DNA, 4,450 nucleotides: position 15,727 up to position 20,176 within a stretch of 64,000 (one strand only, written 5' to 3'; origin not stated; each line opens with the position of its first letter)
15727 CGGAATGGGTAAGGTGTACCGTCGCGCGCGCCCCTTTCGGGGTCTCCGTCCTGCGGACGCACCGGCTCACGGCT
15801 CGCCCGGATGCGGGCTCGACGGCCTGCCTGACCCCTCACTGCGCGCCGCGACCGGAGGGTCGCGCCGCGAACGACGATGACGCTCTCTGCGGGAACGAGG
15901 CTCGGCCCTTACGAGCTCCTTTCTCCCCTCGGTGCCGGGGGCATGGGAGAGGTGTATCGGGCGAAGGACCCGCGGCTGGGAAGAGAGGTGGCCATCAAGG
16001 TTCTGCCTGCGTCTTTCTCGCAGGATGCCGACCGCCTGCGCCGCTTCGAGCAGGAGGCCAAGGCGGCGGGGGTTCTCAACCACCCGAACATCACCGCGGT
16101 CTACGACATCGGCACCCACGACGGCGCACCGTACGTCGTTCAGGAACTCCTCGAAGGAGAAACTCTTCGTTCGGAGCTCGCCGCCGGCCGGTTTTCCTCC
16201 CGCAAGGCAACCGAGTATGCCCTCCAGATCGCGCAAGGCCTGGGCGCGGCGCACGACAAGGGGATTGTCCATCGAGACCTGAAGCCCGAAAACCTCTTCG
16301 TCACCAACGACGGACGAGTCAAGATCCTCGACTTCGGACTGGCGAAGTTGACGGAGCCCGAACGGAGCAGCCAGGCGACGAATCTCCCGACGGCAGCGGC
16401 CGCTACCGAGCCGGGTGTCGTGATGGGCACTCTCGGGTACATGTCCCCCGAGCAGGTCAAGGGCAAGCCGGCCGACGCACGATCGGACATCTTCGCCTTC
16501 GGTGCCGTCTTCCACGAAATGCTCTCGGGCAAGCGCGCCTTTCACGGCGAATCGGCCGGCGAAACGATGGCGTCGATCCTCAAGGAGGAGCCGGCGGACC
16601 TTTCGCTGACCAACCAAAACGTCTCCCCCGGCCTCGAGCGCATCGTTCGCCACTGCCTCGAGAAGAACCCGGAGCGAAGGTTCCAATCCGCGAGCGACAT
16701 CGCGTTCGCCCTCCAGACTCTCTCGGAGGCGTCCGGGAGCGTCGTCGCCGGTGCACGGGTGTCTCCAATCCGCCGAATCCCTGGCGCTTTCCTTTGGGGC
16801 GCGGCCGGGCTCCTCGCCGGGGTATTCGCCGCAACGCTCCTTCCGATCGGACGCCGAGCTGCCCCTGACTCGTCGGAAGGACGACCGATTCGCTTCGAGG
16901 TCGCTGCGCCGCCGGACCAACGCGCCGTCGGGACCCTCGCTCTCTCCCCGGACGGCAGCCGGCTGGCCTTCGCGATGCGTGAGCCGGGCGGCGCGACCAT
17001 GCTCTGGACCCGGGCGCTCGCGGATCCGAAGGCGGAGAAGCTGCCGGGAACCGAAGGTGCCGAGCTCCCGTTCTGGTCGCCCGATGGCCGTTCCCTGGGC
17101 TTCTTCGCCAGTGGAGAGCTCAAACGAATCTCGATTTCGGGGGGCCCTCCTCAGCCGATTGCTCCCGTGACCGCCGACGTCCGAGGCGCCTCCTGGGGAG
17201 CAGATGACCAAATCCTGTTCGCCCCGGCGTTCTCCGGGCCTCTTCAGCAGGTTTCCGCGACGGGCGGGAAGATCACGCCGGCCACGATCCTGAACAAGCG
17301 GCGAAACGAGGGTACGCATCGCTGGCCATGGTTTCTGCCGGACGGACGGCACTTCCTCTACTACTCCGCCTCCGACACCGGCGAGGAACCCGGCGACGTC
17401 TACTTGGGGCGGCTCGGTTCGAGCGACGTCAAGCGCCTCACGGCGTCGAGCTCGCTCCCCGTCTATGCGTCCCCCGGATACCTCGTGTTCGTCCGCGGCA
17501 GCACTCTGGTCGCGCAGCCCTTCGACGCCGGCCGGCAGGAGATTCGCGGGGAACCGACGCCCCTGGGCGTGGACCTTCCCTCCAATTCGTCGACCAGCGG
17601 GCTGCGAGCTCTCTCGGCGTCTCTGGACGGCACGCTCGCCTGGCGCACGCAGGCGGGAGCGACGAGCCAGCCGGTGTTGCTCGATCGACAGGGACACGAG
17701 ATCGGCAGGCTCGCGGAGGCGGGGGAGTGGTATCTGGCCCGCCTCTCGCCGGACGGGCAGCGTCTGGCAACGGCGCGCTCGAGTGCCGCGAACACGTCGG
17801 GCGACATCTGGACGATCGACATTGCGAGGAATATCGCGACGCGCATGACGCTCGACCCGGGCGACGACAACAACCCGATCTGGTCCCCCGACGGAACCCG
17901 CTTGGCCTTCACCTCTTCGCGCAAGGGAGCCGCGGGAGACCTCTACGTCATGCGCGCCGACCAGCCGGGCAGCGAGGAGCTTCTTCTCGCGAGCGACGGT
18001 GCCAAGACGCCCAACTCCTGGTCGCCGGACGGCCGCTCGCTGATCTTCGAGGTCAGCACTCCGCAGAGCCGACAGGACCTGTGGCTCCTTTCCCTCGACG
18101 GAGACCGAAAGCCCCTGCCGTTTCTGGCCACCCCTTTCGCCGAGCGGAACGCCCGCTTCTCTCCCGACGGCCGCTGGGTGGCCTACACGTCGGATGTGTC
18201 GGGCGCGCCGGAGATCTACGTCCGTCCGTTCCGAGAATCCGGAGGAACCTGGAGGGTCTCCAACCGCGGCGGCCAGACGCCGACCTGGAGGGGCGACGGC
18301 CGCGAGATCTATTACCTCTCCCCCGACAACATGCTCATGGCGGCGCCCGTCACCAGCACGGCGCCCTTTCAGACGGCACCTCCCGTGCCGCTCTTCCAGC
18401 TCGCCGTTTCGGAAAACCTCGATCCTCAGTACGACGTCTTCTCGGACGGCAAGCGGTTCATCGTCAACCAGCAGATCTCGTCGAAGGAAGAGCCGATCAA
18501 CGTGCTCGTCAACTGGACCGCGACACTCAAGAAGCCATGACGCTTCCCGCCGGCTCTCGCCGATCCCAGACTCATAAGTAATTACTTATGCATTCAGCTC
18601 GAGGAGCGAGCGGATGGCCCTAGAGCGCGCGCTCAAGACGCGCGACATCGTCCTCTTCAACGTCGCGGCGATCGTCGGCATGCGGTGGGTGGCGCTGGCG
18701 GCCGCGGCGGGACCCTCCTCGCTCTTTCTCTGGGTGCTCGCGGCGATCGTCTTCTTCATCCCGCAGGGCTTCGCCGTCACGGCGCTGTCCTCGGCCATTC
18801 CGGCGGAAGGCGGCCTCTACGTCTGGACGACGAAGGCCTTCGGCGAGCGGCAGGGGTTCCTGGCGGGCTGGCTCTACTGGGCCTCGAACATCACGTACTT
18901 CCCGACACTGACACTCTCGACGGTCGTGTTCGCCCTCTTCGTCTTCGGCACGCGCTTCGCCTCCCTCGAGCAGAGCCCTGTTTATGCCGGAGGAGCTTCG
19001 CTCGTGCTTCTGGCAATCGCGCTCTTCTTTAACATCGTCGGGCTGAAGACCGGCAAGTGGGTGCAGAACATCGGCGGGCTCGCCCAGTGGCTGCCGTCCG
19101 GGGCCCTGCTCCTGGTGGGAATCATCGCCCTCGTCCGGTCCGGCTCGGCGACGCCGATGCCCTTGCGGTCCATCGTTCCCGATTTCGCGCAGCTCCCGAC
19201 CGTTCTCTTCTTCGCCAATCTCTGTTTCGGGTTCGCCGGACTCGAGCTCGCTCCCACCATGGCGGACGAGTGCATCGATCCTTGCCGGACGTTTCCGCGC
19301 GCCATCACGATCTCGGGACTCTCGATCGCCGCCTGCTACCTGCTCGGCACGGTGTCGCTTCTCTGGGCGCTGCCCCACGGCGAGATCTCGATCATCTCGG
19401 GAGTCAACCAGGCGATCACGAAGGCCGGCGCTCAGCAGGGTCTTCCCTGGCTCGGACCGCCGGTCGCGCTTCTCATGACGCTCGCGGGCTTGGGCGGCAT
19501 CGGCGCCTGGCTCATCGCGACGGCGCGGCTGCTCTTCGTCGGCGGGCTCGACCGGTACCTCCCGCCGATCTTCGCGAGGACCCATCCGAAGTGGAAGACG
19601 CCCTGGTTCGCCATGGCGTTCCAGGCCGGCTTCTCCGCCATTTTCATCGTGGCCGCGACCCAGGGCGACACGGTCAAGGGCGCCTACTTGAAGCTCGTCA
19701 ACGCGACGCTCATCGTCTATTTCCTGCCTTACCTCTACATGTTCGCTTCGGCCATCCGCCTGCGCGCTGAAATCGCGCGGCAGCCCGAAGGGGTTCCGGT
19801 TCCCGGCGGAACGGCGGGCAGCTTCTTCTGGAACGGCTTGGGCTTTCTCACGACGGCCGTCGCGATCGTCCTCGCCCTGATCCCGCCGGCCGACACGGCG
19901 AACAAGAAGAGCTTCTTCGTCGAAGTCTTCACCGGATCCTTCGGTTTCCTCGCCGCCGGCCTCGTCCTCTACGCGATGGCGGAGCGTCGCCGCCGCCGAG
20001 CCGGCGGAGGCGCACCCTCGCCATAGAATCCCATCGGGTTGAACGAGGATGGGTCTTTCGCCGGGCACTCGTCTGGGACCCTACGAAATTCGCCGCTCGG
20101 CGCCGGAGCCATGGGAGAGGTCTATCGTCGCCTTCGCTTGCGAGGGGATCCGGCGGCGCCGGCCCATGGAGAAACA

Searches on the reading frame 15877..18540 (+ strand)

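Call 67: search_protein_families(library=pfam, proteins=[window:15877-18540:+], max_evalue=0.001)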
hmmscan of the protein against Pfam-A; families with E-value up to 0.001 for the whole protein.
window:15877-18540:+ (887 aa): 7 families
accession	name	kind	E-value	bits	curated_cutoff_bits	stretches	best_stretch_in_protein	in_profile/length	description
PF00069.31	Pkinase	-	4.2e-51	174.3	31.7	1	12-270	1-253/263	Protein kinase domain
PF07676.18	PD40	-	2.1e-34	117.2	20.9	2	655-691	2-38/38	WD40-like Beta Propeller Repeat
PF07714.23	PK_Tyr_Ser-Thr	-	3.2e-34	118.8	23.1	1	14-269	3-249/258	Protein tyrosine and serine/threonine kinase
PF01636.29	APH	-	4.3e-09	36.9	23.2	1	124-160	164-201/239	Phosphotransferase enzyme family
PF03109.22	ABC1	-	1.1e-07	31.7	22.9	1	48-170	111-228/244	ABC1 atypical kinase-like domain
PF02897.21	Peptidase_S9_N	-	1.3e-05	24.6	24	0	759-817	129-190/414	Prolyl oligopeptidase, N-terminal beta-propeller domain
PF00930.27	DPPIV_N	-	0.00013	21.2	22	0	639-708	20-82/354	Dipeptidyl peptidase IV (DPP IV) N-terminal region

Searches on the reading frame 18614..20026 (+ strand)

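Call 67: search_protein_families(library=pfam, proteins=[window:18614-20026:+], max_evalue=0.001)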
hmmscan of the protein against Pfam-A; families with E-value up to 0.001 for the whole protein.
window:18614-20026:+ (470 aa): 2 families
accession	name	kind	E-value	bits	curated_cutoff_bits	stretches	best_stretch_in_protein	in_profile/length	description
PF13520.12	AA_permease_2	-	1.6e-53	182.7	27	1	19-438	13-421/427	Amino acid permease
PF00324.27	AA_permease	-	5.8e-30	104.8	24.6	1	23-459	19-464/470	Amino acid permease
